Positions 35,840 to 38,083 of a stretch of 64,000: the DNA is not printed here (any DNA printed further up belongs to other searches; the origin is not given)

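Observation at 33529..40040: PocR/AraC-headed operon linking an H-X9-DG pseudopilin to an orphan polytopic membrane protein and a secreted 802-aa protein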

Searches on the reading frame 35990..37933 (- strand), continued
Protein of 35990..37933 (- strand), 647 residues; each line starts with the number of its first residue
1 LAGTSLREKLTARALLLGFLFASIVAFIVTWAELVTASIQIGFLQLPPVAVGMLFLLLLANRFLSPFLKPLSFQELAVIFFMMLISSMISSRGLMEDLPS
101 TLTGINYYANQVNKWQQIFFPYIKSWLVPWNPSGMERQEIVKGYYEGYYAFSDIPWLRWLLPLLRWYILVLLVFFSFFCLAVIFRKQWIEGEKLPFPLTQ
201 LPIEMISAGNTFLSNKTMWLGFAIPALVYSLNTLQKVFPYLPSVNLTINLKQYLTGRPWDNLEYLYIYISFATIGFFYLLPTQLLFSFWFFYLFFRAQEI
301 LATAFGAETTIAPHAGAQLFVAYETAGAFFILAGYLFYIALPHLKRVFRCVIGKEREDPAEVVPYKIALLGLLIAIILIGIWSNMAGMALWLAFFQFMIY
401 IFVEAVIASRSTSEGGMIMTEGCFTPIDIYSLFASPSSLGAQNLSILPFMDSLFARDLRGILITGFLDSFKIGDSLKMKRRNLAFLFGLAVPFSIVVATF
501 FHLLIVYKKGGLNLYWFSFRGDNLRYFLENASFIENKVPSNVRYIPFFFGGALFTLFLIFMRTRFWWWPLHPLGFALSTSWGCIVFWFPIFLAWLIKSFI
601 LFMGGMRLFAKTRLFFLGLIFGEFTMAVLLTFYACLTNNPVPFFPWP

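Call 29: search_protein_families(library=pfam, alignment_id=A3, max_evalue=0.001)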
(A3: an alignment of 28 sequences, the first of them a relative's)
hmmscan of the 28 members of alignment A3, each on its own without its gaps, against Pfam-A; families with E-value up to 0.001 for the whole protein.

A. member 1, L017:7993-9945:+ (650 aa): 2 families
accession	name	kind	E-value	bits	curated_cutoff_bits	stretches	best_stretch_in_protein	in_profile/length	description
PF20581.3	DUF6785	-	5.4e-118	395.1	25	1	22-513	1-498/498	Family of unknown function (DUF6785)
PF20580.3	DUF6784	-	3.5e-33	114.2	26.4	1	548-643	1-96/101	Domain of unknown function (DUF6784)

B. families by the number of members that match (of 28 scanned): 52 families (the first 25 are shown)
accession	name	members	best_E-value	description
PF13175.12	AAA_15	4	1.4e-25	AAA ATPase domain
PF13304.12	AAA_21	3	1e-12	AAA domain, putative AbiEii toxin, Type IV TA system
PF04055.27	Radical_SAM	2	3.2e-27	Radical SAM superfamily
PF02091.20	tRNA-synt_2e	1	5e-138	Glycyl-tRNA synthetase alpha subunit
PF20581.3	DUF6785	1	5.4e-118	Family of unknown function (DUF6785)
PF13424.12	TPR_12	1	1.7e-75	Tetratricopeptide repeat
PF04127.22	DFP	1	5.2e-73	DNA/pantothenate metabolism flavoprotein C-terminal domain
PF02684.21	LpxB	1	1.7e-71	Lipid-A-disaccharide synthetase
PF13374.12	TPR_10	1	8.7e-59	Tetratricopeptide repeat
PF03023.19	MurJ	1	8e-43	Lipid II flippase MurJ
PF00534.26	Glycos_transf_1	1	2.1e-40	Glycosyl transferases group 1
PF24885.1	TPR_NPHP3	1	2.5e-39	Nephrocystin-3 TPR domain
PF02086.21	MethyltransfD12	1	7.5e-37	D12 class N6 adenine-specific DNA methyltransferase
PF13692.12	Glyco_trans_1_4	1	1.9e-34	Glycosyl transferases group 1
PF20580.3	DUF6784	1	3.5e-33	Domain of unknown function (DUF6784)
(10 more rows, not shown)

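Call 33: predict_structure(alignment_id=A1)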
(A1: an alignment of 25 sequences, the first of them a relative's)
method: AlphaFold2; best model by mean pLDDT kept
length: 647 residues; sequences in the alignment: 25
mean_pLDDT: 87.7   pTM: 0.89
mean pLDDT of the five models: 87.7, 86.7, 86.1, 85.6, 84.2
residues with pLDDT >= 90: 371; 70-90: 231; 50-70: 33; < 50: 12
segments of 3 or more residues with pLDDT < 50: 1-7, 193-195
pLDDT, mean of each block of 10 residues (from residue 1): 45 94 95 86 74 92 89 93 91 81 95 95 96 94 92 91 95 94 82 58 81 88 95 92 89 82 82 89 91 90 81 78 92 91 90 83 92 97 97 94 87 69 81 94 94 70 83 88 93 95 94 88 85 90 94 96 88 89 86 94 91 91 92 91 73
secondary structure, 60 per line:
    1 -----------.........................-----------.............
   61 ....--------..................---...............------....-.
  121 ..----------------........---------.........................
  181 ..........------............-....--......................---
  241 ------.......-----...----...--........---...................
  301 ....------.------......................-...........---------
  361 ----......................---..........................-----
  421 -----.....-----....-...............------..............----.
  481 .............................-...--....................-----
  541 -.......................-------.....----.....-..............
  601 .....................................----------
elements in order: H12-36 H48-64 H73-90 H94-108 H115-118 H139-146 H156-190 H197-208 H210-213 H216-237 E247-249 H250-253 E266-268 H271-278 H282-304 H319-339 H341-351 H365-386 H390-415 H426-430 H436-439 H441-455 H462-475 H480-509 H516-535 H542-564 H572-576 H581-585 H587-637
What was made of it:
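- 35990..37906 (-): DUF6785+DUF6784 polytopic membrane protein with an OPT/Yellow-Stripe-like fold; probable secondary importer (638 aa from the conserved TTG; the ORF extends to 37933). The AlphaFold2 model has pLDDT 87.7 and pTM 0.89 (call 33).
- Closest known: OPT / Yellow Stripe-like transporters. Same: The protein is about 640 aa with about 16 membrane helices (call 33).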

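Call 34: search_solved_structures(query=A1, max_evalue=10)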
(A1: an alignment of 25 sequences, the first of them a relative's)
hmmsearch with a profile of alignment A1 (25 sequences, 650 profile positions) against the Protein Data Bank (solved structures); distinct sequences matched with E-value up to 10: 0.
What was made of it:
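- On OPT superfamily (TC 2.A.67): The profile search of PDB sequences found nothing at E <= 10 (call 34).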

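Call 37: fold_search(model_id=the predicted structure, library=pdb)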
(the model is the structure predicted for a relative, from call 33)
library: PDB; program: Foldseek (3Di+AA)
matches with E <= 10: 149; with E <= 0.001: 2
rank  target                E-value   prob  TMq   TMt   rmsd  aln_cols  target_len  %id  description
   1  7wsr_A                1.0e-08  1.00  0.66  0.70   6.0       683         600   14  Cryo-EM structure of the barley Yellow stripe 1 transporter (released 2022-11-30)
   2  7wst_A                1.1e-08  1.00  0.65  0.70   6.3       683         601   14  Cryo-EM structure of the barley Yellow stripe 1 transporter in complex with Fe(III)-DMA (released 2022-11-30)
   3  6qxa_B                6.5e-02  0.15  0.14  0.13  30.0       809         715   12  Structure of membrane bound pyrophosphatase from Thermotoga maritima in complex with imidodiphosphate and N-[(2-amino- (released 2019-04-10)
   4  9mnd_A                3.5e-01  0.08  0.10  0.13  26.4       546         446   13  Band 3 OF/IF1 (released 2025-12-10)
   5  9i66_A                4.7e-01  0.06  0.10  0.12  27.4       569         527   11  Downregulated state of the betaine transporter BetP (released 2026-02-18)
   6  3gwv                  4.7e-01  0.06  0.09  0.11  25.6       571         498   14  Leucine transporter LeuT in complex with R-fluoxetine (released 2009-05-12)
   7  7qe5_A                6.3e-01  0.03  0.09  0.09  28.0       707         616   12  Structure of the membrane domains of the sialic acid TRAP transporter HiSiaQM from Haemophilus influenzae (released 2022-07-27)
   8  5m87                  6.9e-01  0.08  0.12  0.14  25.7       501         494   13  Crystal structure of Eremococcus coleocola manganese transporter (released 2017-01-11)
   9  8kdd_B                7.2e-01  0.03  0.09  0.11  25.5       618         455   14  Structure of LAT1-CD98hc-Fab170 in complex with JPH203, consensus map (released 2025-02-12)
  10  8zxk_B                7.5e-01  0.05  0.11  0.12  25.8       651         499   13  Cryo-EM structure of trimethylamine transporter TmaT binding with TMA (released 2024-11-06)
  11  3ob6_A                7.8e-01  0.08  0.13  0.17  21.4       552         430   14  Structure of AdiC(N101A) in the open-to-out Arg+ bound conformation (released 2011-03-16)
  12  5j4i_A                8.1e-01  0.06  0.12  0.15  24.2       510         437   12  Crystal Structure of the L-arginine/agmatine antiporter from E. coli at 2.2 Angstroem resolution (released 2016-08-31)
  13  8zw8_A                8.5e-01  0.05  0.11  0.13  25.8       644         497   12  Cryo-EM structure of trimethylamine transporter TmaT (released 2024-11-06)
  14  8j8m_B                8.9e-01  0.04  0.10  0.12  25.3       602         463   13  Overall structure of the LAT1-4F2hc bound with tryptophan (released 2024-07-10)
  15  8t3u_B                9.2e-01  0.04  0.09  0.12  26.3       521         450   10  Cryo-EM Analysis of AE1 Structure in 100 mM NaCl Buffer: Form2 (released 2024-05-22)
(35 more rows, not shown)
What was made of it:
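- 35990..37906 (-): Foldseek finds 7wsr/7wst at E 1e-8 with TM-score 0.66/0.70, and nothing else below E 0.06 (call 37).
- On OPT superfamily (TC 2.A.67): The next hit has E 0.065 and TM-score 0.14 (call 37).
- Closest known: OPT / Yellow Stripe-like transporters. Same: The whole-length fold matches (TM-score 0.66-0.70, 683 aligned columns, Foldseek probability 1.0; call 37).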

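Call 84: search_protein_families(library=pfam, proteins=[L022:3284-5932:+, L055:3286-5955:+, L056:2932-5943:+, L065:3229-5781:+, L069:3378-5918:+, L073:3087-5921:+, L079:94-2844:+, L081:3459-5831:+, L086:936-3044:+, L089:3100-5889:+], max_evalue=0.001)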
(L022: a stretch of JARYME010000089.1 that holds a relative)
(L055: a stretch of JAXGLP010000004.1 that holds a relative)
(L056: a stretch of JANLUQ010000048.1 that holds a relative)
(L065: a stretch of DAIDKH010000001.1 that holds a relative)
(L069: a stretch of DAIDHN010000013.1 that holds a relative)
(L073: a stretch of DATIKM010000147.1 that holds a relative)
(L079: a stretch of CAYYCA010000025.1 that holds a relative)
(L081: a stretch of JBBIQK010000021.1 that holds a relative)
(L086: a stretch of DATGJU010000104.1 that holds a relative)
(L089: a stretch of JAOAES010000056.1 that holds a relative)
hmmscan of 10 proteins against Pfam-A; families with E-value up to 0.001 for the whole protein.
L022:3284-5932:+ (882 aa): 4 families
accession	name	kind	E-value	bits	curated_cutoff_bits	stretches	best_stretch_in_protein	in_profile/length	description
PF13320.12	GH123_cat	-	6.7e-31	108.3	23.1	1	595-808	123-324/324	Glycoside hydrolase 123, catalytic domain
PF06452.16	CBM9_1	-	1.2e-05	25.8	23.4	1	43-223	1-182/185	Carbohydrate family 9 binding domain-like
PF22680.2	Glyco_hydro_123_N_2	-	0.00011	22.5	27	1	365-477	19-141/142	Glycoside hydrolase 123 N-terminal domain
PF19543.5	GH123_N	-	0.0008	17.8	22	0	361-493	185-306/969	Glycoside hydrolase 123, N-terminal domain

L055:3286-5955:+ (889 aa): 3 families
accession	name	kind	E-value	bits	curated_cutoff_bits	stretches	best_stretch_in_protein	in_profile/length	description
PF13320.12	GH123_cat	-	9e-31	107.9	23.1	1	619-829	127-324/324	Glycoside hydrolase 123, catalytic domain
PF06452.16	CBM9_1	-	8.6e-11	42.5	23.4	1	62-223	2-161/185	Carbohydrate family 9 binding domain-like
PF22680.2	Glyco_hydro_123_N_2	-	1.8e-06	28.3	27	1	401-496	35-140/142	Glycoside hydrolase 123 N-terminal domain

L056:2932-5943:+ (1003 aa): 6 families
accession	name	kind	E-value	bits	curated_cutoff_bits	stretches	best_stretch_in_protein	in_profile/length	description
PF00754.31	F5_F8_type_C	-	2.5e-25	89.5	28.2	1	879-993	2-125/127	F5/8 type C domain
PF22666.2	Glyco_hydro_2_N2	-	1.1e-20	74.8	27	1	77-223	7-167/167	Glycosyl hydrolase 2 galactose-binding domain-like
PF22633.2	F5_F8_type_C_2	-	1.9e-20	73.7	27.8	1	894-978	2-91/91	NedA-like, galactose-binding domain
PF18368.7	Ig_GlcNase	-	2.7e-18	66.4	26.3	1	750-859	1-104/105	Exo-beta-D-glucosaminidase Ig-fold domain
PF00703.27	Glyco_hydro_2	-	6e-13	50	23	1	234-347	2-109/109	Glycosyl hydrolases family 2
PF02837.24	Glyco_hydro_2_N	-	2.3e-08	34.6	28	1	98-187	44-132/169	Glycosyl hydrolases family 2, sugar binding domain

L065:3229-5781:+ (850 aa): 9 families
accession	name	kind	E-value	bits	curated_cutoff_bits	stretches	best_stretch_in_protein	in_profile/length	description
PF00483.29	NTP_transferase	-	6.4e-57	193.4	21.2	1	6-238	1-243/245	Nucleotidyl transferase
PF02878.22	PGM_PMM_I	-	2.4e-22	79.5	22.5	1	392-522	3-137/138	Phosphoglucomutase/phosphomannomutase, alpha/beta/alpha domain I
PF25084.1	LbH_EIF2B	-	7.9e-20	71.3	54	1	257-360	3-105/105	EIF2B subunit epsilon LbH domain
PF00132.30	Hexapep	-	4.2e-14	52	27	1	333-361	1-29/36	Bacterial transferase hexapeptide (six repeats)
PF02879.22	PGM_PMM_II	-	5.3e-13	49.8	29.3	1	541-641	2-103/103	Phosphoglucomutase/phosphomannomutase, alpha/beta/alpha domain II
PF02880.22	PGM_PMM_III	-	2.2e-08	34.7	20.7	1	646-761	2-115/115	Phosphoglucomutase/phosphomannomutase, alpha/beta/alpha domain III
PF12804.13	NTP_transf_3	-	5e-08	33.7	27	1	7-113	1-97/160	MobA-like NTP transferase domain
PF24894.1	Hexapep_GlmU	-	1.3e-07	32.1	23.3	1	294-360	19-83/104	GlmU-like, C-terminal hexapeptide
PF07959.18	Fucose_pyrophosphorylase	-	0.00082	18.9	34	0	288-347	284-346/418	Fucose pyrophosphorylase domain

L069:3378-5918:+ (846 aa): 8 families
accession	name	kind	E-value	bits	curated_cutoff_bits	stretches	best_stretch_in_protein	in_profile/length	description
PF00483.29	NTP_transferase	-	1.4e-57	195.5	21.2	1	2-233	1-242/245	Nucleotidyl transferase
PF02878.22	PGM_PMM_I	-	4.8e-23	81.8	22.5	1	388-518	3-137/138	Phosphoglucomutase/phosphomannomutase, alpha/beta/alpha domain I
PF25084.1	LbH_EIF2B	-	4.3e-18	65.7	54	1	252-356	2-105/105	EIF2B subunit epsilon LbH domain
PF02879.22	PGM_PMM_II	-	1.1e-15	58.5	29.3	1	536-637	1-103/103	Phosphoglucomutase/phosphomannomutase, alpha/beta/alpha domain II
PF00132.30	Hexapep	-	1.9e-12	46.7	27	1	325-357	3-35/36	Bacterial transferase hexapeptide (six repeats)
PF12804.13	NTP_transf_3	-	2.9e-08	34.5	27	1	3-109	1-97/160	MobA-like NTP transferase domain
PF02880.22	PGM_PMM_III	-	5e-08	33.5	20.7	1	642-754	2-112/115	Phosphoglucomutase/phosphomannomutase, alpha/beta/alpha domain III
PF24894.1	Hexapep_GlmU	-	3.7e-06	27.4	23.3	1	289-356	18-83/104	GlmU-like, C-terminal hexapeptide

L073:3087-5921:+ (944 aa): 2 families
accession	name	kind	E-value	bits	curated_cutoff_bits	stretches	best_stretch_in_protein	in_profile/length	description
PF00311.23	PEPcase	-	6.5e-264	878.6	22.4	1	65-944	59-919/919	Phosphoenolpyruvate carboxylase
PF14010.12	PEPcase_2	-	0.00038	19.6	25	0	544-692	166-301/493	Phosphoenolpyruvate carboxylase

L079:94-2844:+ (916 aa): 6 families
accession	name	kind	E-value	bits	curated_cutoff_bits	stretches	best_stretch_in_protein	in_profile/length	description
PF00133.28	tRNA-synt_1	-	6.5e-132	440.6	22.7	1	30-597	2-410/414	tRNA synthetases class I (I, L, M and V)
PF08264.19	Anticodon_1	-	1.8e-40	138.7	25.1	1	646-788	1-142/148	Anticodon-binding domain of tRNA ligase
PF09334.17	tRNA-synt_1g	-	4.1e-25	88.8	20.1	3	53-203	2-134/391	tRNA synthetases class I (M)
PF10458.14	Val_tRNA-synt_C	-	3.1e-18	66.2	25.9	1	850-914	1-65/66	Valyl tRNA synthetase tRNA binding arm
PF01406.26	tRNA-synt_1e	-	1.8e-07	31.3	27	1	543-607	235-298/301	tRNA synthetases class I (C) catalytic domain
PF13603.12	tRNA-synt_1_2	-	4.1e-06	26.8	25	1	257-317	86-147/185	Leucyl-tRNA synthetase, editing domain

L081:3459-5831:+ (790 aa): 4 families
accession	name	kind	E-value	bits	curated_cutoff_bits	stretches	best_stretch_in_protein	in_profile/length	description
PF03150.19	CCP_MauG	-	2.1e-55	187.9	25.6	1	86-246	1-147/149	Di-haem cytochrome c peroxidase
PF13229.12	Beta_helix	-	3.3e-20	72.8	25.9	1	538-670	10-137/158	Right handed beta helix region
PF05048.19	NosD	-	2.1e-17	63.7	23.6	2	537-645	25-132/212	Periplasmic copper-binding protein (NosD)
PF21419.2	RoxA-like_Cyt-c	-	0.00011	22.1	26.7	1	317-342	5-30/39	RoxA-like, cytochrome c-like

L086:936-3044:+ (702 aa): 22 families
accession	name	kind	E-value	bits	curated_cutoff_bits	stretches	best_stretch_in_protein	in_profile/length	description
PF07719.23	TPR_2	-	1.8e-19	68.6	27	0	364-389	8-33/34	Tetratricopeptide repeat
PF13432.12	TPR_16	-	2e-19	70.1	32.7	3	371-422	11-62/65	Tetratricopeptide repeat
PF14559.12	TPR_19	-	5.8e-19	68.6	25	2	547-603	10-66/68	Tetratricopeptide repeat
PF08281.18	Sigma70_r4_2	-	2.4e-14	53.1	25.7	1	228-276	5-54/54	Sigma-70, region 4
PF13181.12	TPR_8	-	6.2e-13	48.2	25.7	0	562-589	1-28/34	Tetratricopeptide repeat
PF13428.12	TPR_14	-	1e-12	47.8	23.5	0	563-603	2-42/44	Tetratricopeptide repeat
PF13431.12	TPR_17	-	1.1e-12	47.6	24.4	1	551-582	2-33/34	Tetratricopeptide repeat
PF13414.12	TPR_11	-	2.1e-12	46.9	26.8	0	571-603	3-35/42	TPR repeat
PF13174.12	TPR_6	-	4.3e-12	46.3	26.3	1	568-593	6-31/33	Tetratricopeptide repeat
PF07638.17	Sigma70_ECF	-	9.3e-12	45.7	21.1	1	98-277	5-180/185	ECF sigma factor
PF04542.20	Sigma70_r2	-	9.9e-11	41.7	24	1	115-191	1-70/71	Sigma-70 region 2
PF00515.34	TPR_1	-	1.2e-10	41.2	27.8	0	366-388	10-32/34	Tetratricopeptide repeat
PF23914.1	TPR_CcmH_CycH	-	1.5e-10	41.6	42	0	587-686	41-140/158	Cytochrome c-type biogenesis protein H TPR domain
PF13176.12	TPR_7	-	5.8e-09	35.8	27.9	0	564-589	1-26/36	Tetratricopeptide repeat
PF13371.12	TPR_9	-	1.5e-08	34.9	35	1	542-601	9-68/73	Tetratricopeptide repeat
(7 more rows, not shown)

L089:3100-5889:+ (929 aa): 6 families
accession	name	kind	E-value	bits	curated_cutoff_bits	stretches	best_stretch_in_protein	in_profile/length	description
PF00133.28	tRNA-synt_1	-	2.4e-129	432.2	22.7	1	17-610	2-410/414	tRNA synthetases class I (I, L, M and V)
PF08264.19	Anticodon_1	-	5.6e-40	137.1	25.1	1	659-802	1-143/148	Anticodon-binding domain of tRNA ligase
PF09334.17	tRNA-synt_1g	-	4.5e-26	92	20.1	3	40-190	2-134/391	tRNA synthetases class I (M)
PF10458.14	Val_tRNA-synt_C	-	6.4e-18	65.2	25.9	1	863-927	1-65/66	Valyl tRNA synthetase tRNA binding arm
PF01406.26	tRNA-synt_1e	-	6.7e-08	32.7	27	1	558-620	237-298/301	tRNA synthetases class I (C) catalytic domain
PF13603.12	tRNA-synt_1_2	-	6.5e-06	26.2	25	1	244-303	86-146/185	Leucyl-tRNA synthetase, editing domain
